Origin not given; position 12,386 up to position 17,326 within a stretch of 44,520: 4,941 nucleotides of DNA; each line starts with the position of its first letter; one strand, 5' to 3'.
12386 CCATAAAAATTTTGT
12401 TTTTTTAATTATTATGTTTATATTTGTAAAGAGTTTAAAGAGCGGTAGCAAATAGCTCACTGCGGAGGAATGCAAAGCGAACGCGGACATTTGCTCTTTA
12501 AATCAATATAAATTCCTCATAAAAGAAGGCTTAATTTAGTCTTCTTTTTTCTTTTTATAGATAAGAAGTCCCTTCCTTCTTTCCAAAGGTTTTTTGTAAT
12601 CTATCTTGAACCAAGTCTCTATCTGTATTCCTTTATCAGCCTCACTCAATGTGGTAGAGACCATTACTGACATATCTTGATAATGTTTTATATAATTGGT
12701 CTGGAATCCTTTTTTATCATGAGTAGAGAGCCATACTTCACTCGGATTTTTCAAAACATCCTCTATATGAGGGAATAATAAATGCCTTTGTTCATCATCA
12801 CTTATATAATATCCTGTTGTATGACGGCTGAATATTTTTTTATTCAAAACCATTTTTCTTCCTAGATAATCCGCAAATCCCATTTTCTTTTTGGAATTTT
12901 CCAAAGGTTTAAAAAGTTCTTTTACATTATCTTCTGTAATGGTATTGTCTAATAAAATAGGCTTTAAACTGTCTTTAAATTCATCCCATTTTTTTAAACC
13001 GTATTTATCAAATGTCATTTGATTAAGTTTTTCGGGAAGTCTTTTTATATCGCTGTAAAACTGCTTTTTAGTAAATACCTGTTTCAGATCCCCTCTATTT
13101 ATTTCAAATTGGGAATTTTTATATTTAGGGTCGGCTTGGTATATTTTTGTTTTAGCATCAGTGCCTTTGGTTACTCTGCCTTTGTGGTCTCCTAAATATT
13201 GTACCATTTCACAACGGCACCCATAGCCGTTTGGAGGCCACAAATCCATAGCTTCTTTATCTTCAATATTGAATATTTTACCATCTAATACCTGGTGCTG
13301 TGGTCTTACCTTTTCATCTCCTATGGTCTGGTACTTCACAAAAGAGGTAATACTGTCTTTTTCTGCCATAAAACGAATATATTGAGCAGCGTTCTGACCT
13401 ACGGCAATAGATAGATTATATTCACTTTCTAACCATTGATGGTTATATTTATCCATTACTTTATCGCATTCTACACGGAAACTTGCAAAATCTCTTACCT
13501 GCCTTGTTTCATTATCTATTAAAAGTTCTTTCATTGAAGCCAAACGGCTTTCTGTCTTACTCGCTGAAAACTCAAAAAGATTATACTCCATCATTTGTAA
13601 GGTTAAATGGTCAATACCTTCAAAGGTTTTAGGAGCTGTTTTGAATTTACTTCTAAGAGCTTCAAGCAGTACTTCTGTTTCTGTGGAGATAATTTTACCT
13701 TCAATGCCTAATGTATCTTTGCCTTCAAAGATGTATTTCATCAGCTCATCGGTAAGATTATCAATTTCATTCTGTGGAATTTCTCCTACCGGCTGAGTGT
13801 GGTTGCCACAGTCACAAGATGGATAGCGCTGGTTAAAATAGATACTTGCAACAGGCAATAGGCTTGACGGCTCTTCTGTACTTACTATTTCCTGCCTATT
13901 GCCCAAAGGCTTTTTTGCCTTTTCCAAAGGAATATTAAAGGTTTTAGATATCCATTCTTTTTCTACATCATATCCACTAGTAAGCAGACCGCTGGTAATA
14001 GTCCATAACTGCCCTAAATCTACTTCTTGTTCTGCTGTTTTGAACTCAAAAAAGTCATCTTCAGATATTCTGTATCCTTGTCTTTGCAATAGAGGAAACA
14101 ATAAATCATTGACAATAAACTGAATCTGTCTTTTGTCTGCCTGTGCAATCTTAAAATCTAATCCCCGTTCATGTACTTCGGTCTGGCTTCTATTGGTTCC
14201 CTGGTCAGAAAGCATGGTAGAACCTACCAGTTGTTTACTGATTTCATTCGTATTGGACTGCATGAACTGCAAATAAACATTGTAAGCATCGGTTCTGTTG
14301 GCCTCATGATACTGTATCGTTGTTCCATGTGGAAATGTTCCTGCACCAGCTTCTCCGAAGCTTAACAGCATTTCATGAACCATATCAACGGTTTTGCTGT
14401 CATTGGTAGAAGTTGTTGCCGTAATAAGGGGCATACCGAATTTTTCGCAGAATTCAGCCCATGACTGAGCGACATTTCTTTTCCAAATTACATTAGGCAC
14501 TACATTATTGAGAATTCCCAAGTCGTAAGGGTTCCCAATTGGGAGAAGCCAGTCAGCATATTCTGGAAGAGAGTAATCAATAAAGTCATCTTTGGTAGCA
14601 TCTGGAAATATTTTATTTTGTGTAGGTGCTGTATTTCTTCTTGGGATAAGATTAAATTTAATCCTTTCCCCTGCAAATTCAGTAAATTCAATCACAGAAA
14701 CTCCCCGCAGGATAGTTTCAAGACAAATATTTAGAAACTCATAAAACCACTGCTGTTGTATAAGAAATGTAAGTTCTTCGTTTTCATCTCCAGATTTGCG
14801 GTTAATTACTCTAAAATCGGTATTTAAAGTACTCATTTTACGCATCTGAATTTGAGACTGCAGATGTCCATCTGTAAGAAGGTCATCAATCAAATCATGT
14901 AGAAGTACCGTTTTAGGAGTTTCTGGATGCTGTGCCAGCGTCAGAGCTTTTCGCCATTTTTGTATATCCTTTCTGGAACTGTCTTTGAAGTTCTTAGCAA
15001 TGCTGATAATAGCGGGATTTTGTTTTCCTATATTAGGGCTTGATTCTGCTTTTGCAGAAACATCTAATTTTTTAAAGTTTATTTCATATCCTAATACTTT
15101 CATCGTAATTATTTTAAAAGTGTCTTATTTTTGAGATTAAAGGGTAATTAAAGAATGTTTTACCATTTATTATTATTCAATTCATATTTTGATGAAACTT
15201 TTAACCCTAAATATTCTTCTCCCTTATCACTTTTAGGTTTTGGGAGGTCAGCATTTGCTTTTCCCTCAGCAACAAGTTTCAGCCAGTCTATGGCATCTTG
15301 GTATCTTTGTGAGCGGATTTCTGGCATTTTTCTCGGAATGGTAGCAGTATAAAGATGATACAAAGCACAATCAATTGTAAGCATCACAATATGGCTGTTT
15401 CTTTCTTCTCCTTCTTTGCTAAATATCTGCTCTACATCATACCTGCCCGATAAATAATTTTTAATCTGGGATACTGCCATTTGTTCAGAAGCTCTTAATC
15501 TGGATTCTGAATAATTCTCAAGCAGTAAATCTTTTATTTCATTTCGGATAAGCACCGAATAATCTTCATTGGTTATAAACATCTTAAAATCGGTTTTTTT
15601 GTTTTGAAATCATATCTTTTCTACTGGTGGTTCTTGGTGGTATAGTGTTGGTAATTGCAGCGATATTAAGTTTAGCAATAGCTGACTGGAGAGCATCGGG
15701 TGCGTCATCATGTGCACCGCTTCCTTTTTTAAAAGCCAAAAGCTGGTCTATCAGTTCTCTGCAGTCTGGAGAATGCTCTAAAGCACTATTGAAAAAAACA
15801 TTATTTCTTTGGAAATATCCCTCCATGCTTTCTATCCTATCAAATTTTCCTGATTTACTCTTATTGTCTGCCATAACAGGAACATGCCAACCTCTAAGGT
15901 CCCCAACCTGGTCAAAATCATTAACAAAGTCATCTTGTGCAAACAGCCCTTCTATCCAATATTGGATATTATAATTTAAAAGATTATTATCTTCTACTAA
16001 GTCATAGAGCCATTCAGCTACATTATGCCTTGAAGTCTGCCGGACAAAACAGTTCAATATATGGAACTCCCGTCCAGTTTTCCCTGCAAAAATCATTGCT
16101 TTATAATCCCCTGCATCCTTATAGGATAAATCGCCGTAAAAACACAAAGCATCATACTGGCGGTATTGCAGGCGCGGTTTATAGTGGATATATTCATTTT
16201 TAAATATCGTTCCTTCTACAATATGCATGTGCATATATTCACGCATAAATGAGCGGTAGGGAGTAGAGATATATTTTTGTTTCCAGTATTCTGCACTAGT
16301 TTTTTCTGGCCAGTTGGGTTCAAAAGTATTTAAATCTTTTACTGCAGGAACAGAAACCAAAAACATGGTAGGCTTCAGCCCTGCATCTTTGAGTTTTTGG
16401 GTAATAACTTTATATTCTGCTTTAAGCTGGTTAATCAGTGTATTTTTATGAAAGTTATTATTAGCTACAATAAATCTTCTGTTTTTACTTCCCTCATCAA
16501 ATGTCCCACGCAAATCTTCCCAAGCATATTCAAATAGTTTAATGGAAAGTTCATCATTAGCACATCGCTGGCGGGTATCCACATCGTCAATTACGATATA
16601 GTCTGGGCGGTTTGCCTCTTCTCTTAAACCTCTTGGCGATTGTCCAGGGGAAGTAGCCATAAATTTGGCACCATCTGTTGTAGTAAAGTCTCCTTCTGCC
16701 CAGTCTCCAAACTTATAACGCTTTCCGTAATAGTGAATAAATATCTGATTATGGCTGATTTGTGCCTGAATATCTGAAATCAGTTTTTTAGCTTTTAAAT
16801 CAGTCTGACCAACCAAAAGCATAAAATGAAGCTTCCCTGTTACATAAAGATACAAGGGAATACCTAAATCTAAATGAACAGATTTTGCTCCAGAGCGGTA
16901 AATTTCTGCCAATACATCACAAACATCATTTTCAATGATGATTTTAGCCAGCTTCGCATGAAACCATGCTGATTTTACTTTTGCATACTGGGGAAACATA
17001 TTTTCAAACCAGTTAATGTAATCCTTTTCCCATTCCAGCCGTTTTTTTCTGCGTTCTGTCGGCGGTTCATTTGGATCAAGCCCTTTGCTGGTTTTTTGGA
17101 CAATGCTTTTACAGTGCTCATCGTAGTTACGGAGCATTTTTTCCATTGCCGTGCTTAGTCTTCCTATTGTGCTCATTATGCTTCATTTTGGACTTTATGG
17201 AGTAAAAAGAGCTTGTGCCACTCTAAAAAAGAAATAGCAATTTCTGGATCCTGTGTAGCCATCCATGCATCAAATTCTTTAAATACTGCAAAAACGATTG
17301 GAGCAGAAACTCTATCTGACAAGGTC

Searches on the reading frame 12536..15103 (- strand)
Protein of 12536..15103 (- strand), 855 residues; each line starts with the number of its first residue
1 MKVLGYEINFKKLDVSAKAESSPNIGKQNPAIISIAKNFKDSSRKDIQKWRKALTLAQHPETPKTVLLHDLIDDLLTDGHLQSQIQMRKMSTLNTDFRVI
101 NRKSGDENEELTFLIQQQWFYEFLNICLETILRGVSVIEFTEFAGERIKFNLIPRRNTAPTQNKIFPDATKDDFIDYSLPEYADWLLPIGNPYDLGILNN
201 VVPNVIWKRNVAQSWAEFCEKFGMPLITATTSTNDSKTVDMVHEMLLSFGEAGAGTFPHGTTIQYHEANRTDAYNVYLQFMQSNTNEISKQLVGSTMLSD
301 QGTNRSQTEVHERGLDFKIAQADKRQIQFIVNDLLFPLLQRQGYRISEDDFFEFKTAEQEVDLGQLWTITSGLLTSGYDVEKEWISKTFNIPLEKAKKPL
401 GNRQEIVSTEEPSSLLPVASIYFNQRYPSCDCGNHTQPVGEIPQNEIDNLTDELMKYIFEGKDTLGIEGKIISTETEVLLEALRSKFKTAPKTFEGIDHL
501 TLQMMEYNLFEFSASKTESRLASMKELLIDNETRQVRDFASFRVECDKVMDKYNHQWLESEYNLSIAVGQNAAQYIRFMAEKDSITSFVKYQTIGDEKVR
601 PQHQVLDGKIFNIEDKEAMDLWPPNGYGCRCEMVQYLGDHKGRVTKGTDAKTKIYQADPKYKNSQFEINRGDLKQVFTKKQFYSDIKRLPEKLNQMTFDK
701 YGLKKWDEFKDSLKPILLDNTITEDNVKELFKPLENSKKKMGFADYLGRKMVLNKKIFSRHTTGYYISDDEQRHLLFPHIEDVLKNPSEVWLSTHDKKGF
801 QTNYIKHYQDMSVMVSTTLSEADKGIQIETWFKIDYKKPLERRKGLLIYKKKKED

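Call 15: search_protein_families(library=phrogs, proteins=[window:12536-15103:-], max_evalue=0.001)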
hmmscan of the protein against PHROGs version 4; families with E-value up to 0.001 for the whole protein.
window:12536-15103:- (855 aa): 11 families
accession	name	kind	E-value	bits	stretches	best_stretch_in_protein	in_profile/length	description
phrog_35074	-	unknown function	2.2e-52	179.1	2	43-412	21-380/890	-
phrog_113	-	head and packaging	9.1e-40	137.7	1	54-401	52-421/1272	portal protein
phrog_220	-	head and packaging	1.6e-29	103.6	1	479-854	905-1305/1338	minor head protein and DNA pilot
phrog_19194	-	unknown function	3.1e-23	83.2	1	448-684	16-240/438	-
phrog_23416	-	unknown function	6.1e-18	65.9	1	478-683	22-219/459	-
phrog_10231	-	unknown function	1.3e-10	42.1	1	257-454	2-190/256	-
phrog_324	-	head and packaging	2.8e-10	40.8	1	591-812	268-492/624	head morphogenesis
phrog_595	-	head and packaging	6.9e-10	39.9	1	590-716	251-347/513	head maturation protease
phrog_28631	-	unknown function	8.2e-06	25.7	1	524-636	80-194/550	-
phrog_115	-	head and packaging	1e-05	26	1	570-795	254-487/665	minor head protein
phrog_3517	-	head and packaging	0.00088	19.6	0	589-639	270-331/371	head morphogenesis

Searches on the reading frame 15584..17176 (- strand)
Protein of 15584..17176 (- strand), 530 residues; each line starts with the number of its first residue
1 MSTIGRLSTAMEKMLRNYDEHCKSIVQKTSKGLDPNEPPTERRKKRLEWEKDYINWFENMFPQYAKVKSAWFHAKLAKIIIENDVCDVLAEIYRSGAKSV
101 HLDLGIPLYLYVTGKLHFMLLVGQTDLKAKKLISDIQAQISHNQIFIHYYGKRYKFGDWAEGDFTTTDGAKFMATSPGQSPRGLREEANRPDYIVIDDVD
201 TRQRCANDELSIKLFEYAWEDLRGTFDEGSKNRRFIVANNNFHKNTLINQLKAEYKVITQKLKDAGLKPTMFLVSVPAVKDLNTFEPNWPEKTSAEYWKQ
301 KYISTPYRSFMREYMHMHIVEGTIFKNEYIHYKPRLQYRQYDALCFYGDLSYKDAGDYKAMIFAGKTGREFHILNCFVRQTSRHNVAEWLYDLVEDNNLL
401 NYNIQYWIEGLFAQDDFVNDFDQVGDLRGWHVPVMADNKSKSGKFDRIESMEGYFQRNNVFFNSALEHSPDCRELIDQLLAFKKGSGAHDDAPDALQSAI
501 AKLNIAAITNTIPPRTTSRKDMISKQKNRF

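Call 15: search_protein_families(library=phrogs, proteins=[window:15584-17176:-], max_evalue=0.001)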
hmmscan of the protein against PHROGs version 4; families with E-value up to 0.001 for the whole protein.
window:15584-17176:- (530 aa): 3 families
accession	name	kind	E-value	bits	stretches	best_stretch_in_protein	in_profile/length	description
phrog_38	-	head and packaging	4.3e-59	201.9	1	27-507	242-707/760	terminase large subunit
phrog_5573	-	head and packaging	1.1e-08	35.8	1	289-502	28-233/250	terminase large subunit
phrog_979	-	head and packaging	0.00048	19.9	1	431-528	529-624/642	terminase large subunit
